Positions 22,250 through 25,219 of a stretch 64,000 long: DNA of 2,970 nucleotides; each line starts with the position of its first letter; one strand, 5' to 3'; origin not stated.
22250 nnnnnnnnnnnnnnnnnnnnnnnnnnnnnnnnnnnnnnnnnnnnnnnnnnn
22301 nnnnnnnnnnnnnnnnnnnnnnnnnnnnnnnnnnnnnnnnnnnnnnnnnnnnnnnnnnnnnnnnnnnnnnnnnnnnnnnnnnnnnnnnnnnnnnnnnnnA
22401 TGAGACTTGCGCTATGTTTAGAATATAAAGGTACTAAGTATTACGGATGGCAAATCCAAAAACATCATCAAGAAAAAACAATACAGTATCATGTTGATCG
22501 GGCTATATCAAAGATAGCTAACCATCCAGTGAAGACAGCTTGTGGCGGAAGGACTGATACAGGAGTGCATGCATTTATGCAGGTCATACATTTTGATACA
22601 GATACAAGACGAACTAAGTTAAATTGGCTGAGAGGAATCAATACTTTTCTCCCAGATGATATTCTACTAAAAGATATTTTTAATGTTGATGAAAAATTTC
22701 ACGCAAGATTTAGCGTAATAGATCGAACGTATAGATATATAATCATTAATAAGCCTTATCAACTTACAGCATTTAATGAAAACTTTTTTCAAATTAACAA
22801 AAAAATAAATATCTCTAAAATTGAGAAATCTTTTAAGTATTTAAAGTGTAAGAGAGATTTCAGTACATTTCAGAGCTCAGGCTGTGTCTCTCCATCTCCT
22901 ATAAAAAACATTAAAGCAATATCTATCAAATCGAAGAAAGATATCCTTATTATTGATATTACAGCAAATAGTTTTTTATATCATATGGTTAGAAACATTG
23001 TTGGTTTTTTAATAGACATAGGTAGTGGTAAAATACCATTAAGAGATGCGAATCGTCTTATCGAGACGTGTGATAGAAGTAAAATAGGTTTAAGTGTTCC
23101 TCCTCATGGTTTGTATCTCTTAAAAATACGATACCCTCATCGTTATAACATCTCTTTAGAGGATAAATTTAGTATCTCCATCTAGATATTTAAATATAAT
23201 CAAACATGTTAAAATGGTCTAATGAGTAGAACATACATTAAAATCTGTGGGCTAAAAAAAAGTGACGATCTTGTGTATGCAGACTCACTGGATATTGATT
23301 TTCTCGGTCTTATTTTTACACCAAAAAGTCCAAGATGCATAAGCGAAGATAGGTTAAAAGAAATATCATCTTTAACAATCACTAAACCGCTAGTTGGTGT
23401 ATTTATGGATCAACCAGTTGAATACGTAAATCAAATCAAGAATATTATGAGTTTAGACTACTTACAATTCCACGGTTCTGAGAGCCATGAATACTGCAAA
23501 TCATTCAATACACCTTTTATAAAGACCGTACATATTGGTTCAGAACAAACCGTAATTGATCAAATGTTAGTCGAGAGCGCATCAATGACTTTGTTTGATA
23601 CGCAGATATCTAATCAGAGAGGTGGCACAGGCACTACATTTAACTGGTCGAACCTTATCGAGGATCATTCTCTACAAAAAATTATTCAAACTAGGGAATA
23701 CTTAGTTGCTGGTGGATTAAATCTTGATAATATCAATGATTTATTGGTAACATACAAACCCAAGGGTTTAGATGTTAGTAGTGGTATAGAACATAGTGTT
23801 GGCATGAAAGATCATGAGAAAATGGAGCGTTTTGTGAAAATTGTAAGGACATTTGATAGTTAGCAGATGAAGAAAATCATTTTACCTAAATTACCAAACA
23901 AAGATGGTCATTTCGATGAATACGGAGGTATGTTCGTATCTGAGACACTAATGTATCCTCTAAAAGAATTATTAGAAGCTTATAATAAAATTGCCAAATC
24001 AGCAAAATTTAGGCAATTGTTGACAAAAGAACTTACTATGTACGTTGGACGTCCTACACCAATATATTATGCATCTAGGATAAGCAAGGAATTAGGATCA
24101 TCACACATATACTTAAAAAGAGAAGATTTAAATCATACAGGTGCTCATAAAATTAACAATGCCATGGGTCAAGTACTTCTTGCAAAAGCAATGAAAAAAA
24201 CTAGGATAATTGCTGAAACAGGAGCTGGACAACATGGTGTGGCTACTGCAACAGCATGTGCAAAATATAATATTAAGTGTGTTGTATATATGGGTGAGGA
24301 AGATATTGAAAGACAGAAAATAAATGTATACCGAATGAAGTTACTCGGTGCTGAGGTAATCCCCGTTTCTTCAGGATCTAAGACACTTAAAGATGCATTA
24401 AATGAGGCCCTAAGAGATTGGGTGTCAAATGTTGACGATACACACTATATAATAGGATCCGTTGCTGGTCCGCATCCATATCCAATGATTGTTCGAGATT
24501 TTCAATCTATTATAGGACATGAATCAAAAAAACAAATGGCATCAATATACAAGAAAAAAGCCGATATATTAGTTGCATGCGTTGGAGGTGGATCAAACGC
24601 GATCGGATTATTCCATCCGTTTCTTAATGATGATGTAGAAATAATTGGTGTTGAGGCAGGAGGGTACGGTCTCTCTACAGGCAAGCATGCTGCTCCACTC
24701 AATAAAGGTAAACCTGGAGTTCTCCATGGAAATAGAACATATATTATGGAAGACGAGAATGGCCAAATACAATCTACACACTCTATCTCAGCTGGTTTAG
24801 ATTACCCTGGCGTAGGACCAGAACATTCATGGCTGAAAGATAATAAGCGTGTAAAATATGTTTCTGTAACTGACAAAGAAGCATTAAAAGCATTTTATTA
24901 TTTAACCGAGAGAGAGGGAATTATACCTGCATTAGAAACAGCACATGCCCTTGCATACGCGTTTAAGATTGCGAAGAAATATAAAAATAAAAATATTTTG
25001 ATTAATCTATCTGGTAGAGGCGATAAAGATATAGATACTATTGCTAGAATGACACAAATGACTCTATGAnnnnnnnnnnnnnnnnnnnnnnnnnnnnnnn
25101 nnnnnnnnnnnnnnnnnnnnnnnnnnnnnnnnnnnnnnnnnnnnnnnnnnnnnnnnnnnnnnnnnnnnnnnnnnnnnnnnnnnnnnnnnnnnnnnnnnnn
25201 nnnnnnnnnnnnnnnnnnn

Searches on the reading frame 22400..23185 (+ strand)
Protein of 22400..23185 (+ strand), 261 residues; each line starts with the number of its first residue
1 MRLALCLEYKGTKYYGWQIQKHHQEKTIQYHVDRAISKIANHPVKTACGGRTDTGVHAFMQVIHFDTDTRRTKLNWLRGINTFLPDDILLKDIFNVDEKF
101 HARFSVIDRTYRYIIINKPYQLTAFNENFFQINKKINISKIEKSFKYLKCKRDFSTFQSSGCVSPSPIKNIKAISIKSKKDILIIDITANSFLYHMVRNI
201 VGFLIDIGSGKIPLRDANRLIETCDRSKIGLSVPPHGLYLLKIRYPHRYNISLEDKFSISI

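Call 74: search_protein_families(library=pfam, proteins=[window:22400-23185:+], max_evalue=0.00001)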
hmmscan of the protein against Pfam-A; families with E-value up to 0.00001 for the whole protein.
window:22400-23185:+ (261 aa): 1 family
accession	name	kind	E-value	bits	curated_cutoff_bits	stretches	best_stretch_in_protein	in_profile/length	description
PF01416.25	PseudoU_synth_1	-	1.1e-36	126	23.3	2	148-246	5-108/108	tRNA pseudouridine synthase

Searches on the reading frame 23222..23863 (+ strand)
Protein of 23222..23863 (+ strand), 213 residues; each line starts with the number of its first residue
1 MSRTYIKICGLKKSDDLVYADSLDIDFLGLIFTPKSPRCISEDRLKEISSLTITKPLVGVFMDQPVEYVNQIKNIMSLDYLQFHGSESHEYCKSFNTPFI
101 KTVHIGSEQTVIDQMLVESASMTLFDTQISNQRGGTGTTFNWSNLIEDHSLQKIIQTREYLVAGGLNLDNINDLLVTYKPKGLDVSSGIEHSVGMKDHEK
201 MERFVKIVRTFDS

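Call 74: search_protein_families(library=pfam, proteins=[window:23222-23863:+], max_evalue=0.00001)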
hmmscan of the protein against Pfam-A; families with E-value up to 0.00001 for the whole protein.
window:23222-23863:+ (213 aa): 1 family
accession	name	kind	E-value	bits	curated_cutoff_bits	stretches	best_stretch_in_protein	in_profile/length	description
PF00697.28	PRAI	-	2.2e-44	152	22.7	1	6-206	1-192/193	N-(5'phosphoribosyl)anthranilate (PRA) isomerase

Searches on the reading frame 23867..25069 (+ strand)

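Call 74: search_protein_families(library=pfam, proteins=[window:23867-25069:+], max_evalue=0.00001)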
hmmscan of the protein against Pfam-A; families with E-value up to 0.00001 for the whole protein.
window:23867-25069:+ (400 aa): 1 family
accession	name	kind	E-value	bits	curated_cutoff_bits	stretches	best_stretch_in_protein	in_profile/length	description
PF00291.31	PALP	-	4.9e-47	161.1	35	1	61-383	5-295/295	Pyridoxal-phosphate dependent enzyme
